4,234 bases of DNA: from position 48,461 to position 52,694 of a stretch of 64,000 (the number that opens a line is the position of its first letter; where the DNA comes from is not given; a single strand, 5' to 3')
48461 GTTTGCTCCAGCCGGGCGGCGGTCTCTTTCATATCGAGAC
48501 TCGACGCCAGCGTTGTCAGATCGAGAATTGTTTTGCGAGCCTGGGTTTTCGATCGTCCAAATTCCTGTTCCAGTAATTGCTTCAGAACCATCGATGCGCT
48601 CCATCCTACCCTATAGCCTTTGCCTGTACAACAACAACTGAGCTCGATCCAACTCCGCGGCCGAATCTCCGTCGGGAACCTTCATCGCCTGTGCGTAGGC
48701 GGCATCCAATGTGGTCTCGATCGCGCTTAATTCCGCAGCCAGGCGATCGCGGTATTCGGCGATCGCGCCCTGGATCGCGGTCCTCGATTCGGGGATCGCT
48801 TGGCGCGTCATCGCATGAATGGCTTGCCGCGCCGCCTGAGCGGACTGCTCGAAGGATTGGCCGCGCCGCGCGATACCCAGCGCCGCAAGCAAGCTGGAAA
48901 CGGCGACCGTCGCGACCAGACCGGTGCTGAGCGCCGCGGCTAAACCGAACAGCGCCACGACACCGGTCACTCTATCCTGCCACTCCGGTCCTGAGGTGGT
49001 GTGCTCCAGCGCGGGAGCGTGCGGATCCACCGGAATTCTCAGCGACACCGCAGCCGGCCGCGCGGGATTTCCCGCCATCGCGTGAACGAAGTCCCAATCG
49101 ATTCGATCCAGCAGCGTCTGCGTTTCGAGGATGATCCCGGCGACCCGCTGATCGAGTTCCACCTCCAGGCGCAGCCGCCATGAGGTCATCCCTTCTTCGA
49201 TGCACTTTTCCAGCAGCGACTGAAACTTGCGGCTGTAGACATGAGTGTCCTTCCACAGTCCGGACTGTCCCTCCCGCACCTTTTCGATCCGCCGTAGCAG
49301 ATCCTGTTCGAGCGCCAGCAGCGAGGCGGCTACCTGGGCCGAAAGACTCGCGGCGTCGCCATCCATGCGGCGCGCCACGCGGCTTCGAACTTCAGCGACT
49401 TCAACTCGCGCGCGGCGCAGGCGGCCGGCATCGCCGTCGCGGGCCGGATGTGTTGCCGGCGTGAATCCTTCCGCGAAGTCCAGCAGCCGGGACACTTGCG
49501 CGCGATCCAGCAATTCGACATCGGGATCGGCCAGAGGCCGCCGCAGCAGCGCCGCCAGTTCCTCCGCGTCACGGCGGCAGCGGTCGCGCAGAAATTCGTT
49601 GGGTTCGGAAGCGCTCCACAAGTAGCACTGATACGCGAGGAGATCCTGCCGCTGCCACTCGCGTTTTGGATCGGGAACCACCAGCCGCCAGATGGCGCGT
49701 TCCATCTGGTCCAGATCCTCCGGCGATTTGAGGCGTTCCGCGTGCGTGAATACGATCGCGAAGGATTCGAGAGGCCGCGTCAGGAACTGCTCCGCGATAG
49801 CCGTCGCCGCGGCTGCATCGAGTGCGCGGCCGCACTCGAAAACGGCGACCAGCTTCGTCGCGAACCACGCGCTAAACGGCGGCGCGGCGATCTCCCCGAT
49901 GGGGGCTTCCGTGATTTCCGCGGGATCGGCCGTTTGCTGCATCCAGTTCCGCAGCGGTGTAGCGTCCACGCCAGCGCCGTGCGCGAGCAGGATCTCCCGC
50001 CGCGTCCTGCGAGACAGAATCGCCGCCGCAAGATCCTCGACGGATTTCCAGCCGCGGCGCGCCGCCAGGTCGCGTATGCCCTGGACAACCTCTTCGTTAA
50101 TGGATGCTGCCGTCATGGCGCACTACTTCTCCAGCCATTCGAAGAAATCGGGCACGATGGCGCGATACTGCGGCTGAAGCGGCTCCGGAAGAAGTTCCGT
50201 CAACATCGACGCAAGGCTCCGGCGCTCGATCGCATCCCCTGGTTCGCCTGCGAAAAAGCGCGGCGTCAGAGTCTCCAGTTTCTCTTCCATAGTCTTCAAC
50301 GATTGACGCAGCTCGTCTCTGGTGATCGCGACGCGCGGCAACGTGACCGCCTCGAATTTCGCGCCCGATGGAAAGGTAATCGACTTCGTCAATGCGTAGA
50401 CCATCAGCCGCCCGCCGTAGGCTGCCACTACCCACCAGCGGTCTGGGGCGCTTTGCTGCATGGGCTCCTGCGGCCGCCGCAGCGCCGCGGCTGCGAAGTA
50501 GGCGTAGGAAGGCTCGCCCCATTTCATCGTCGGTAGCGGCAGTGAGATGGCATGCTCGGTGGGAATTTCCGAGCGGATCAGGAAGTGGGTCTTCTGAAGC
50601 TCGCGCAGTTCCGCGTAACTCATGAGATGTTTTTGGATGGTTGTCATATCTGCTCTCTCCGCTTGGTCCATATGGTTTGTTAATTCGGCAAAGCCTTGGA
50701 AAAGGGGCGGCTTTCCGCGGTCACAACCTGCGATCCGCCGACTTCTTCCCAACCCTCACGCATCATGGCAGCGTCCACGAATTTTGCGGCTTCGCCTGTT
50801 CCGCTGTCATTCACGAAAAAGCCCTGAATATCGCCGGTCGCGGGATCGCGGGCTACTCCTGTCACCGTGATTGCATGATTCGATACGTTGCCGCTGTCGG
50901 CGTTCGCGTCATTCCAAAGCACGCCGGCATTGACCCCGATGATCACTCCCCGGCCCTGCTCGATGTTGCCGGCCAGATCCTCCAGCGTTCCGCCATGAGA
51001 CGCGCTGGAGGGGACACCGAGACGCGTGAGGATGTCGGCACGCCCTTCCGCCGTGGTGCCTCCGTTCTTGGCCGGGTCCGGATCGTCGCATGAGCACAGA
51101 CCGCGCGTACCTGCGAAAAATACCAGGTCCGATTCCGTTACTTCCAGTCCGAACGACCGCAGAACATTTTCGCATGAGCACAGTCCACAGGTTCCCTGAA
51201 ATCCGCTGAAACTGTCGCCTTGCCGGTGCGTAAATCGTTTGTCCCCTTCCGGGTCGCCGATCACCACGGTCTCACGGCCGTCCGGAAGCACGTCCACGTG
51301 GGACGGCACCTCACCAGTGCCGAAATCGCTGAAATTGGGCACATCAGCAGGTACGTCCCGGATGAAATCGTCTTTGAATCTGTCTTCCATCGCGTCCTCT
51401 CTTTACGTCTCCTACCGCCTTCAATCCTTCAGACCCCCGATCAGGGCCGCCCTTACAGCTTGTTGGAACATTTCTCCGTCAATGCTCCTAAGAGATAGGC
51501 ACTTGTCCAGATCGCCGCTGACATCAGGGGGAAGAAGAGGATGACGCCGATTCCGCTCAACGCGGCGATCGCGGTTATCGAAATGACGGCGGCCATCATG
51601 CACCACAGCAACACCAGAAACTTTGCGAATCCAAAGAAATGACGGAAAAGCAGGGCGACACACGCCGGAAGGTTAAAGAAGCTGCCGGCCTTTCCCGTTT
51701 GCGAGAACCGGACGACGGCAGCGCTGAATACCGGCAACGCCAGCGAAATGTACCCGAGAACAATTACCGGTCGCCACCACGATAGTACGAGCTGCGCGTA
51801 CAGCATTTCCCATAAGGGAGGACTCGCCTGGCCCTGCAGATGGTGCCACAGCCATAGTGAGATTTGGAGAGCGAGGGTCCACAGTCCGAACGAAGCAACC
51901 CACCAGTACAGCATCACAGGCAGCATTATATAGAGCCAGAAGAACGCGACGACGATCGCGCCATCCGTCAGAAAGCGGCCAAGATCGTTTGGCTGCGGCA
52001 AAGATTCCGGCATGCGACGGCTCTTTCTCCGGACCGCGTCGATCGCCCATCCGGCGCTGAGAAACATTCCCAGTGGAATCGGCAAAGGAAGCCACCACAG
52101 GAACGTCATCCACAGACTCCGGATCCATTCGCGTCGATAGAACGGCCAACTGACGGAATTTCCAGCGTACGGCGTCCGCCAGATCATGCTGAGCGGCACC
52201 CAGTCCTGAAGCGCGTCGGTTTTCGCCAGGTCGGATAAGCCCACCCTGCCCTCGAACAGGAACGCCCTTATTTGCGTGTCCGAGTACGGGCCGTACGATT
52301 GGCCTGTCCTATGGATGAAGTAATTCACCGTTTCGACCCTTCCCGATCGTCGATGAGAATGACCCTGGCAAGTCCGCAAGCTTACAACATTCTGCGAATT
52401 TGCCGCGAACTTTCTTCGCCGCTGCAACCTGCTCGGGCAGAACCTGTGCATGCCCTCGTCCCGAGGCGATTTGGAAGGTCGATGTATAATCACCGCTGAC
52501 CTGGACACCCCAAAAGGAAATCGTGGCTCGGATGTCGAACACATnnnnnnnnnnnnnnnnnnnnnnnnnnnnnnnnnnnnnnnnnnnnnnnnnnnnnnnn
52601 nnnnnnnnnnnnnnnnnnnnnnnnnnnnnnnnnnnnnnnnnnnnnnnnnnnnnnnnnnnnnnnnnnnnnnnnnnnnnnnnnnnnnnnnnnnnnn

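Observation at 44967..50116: Three tandem dynamin-like paralogs, the first a pseudo-GTPase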

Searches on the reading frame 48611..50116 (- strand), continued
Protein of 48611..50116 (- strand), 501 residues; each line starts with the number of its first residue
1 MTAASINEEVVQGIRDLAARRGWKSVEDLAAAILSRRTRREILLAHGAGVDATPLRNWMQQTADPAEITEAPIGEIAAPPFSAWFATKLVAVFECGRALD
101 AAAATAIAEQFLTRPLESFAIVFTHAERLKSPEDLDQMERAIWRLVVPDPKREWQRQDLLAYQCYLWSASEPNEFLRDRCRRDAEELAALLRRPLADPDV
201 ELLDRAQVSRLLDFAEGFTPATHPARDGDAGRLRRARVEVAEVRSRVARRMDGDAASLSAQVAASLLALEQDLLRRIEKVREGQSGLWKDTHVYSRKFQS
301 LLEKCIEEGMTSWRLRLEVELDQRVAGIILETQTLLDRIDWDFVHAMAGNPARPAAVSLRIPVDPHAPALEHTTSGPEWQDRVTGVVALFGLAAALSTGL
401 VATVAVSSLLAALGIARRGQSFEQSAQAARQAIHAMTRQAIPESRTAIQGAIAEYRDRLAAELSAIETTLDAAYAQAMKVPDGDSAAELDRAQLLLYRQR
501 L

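Call 102: search_protein_families(library=padloc, alignment_id=A8, max_evalue=0.001)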
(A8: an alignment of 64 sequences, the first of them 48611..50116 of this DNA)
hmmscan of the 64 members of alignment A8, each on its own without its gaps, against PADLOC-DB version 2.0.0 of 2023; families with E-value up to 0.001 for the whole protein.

A. member 1, window:48611-50116:- (501 aa): 1 family
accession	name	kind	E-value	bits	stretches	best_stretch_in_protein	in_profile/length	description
PDLC03841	LeoBC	-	3.5e-05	21.1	1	257-476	353-572/601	-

B. families by the number of members that match (of 64 scanned): 7 families
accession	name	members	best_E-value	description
PDLC03841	LeoBC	23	6.4e-08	-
PDLC03839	LeoA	5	4.5e-07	-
PDLC04407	PDC-M09A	1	7.2e-05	-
PDLC04406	PDC-M09A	1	0.00023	-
PDLC00647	ZorA3|ZorA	1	0.0003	MotA/ExbB/TolQ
PDLC00648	ZorA3|ZorA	1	0.00034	MotA/ExbB/TolQ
PDLC03842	LeoB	1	0.00055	-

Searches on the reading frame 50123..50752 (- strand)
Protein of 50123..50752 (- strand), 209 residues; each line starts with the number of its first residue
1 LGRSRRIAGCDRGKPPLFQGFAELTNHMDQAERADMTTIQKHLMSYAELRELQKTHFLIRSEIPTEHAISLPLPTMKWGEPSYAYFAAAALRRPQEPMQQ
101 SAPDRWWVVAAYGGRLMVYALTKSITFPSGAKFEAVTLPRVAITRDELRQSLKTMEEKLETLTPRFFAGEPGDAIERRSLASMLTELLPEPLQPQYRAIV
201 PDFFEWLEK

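Call 4: search_protein_families(library=pfam, proteins=[window:50123-50752:-], max_evalue=0.1)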
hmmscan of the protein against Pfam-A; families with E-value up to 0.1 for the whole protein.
window:50123-50752:- (209 aa): 0 families

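Call 5: search_protein_families(library=padloc, proteins=[window:50123-50752:-], max_evalue=0.1)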
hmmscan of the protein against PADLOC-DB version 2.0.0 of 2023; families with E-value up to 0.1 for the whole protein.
window:50123-50752:- (209 aa): 0 families

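Call 84: search_protein_families(library=pfam, alignment_id=A6, max_evalue=5)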
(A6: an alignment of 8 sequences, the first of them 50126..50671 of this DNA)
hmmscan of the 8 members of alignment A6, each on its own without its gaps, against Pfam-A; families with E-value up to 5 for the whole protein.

A. member 1, window:50126-50671:- (182 aa): 0 families

B. families by the number of members that match (of 8 scanned): 3 families
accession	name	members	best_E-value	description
PF10006.14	DUF2249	1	0.026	Uncharacterized conserved protein (DUF2249)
PF18606.7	HTH_53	1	0.072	Zap helix turn helix N-terminal domain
PF04365.19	BrnT_toxin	1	0.13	Ribonuclease toxin, BrnT, of type II toxin-antitoxin system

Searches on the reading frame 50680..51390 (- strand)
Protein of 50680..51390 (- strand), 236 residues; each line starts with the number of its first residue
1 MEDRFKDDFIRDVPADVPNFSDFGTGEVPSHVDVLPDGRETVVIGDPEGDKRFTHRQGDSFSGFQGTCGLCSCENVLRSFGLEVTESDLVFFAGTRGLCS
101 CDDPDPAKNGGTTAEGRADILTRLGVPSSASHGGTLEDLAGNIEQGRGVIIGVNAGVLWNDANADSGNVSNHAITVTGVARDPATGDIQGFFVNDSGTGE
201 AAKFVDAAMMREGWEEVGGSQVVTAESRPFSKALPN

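Call 4: search_protein_families(library=pfam, proteins=[window:50680-51390:-], max_evalue=0.1)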
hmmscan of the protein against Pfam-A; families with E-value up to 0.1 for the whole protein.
window:50680-51390:- (236 aa): 1 family
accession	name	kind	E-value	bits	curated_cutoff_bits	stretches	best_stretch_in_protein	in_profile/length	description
PF13529.12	Peptidase_C39_2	-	0.0003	21.8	24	1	66-196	14-142/143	Peptidase_C39 like family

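Call 5: search_protein_families(library=padloc, proteins=[window:50680-51390:-], max_evalue=0.1)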
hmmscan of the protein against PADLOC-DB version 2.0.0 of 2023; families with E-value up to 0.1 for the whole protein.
window:50680-51390:- (236 aa): 0 families

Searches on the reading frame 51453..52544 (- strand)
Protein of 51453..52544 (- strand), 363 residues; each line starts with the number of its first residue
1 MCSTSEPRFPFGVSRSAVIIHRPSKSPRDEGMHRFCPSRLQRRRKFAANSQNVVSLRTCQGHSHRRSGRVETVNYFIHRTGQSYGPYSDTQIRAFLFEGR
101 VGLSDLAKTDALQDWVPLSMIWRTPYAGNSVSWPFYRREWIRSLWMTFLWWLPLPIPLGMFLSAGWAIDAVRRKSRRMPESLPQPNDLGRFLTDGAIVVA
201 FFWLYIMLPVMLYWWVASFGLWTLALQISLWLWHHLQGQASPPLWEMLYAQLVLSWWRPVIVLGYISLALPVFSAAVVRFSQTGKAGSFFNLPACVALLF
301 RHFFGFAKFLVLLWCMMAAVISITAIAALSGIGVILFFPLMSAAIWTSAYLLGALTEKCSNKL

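Call 8: search_protein_families(library=pfam, proteins=[window:51453-52544:-], max_evalue=0.01)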
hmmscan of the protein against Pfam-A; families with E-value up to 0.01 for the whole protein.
window:51453-52544:- (363 aa): 2 families
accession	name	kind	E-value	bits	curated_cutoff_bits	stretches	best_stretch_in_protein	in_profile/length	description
PF13197.11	DUF4013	-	3.4e-09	37.2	26.9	1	149-325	2-164/168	Protein of unknown function (DUF4013)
PF14237.11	GYF_2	-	2.3e-06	27.7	25.8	1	75-120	1-46/50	GYF domain 2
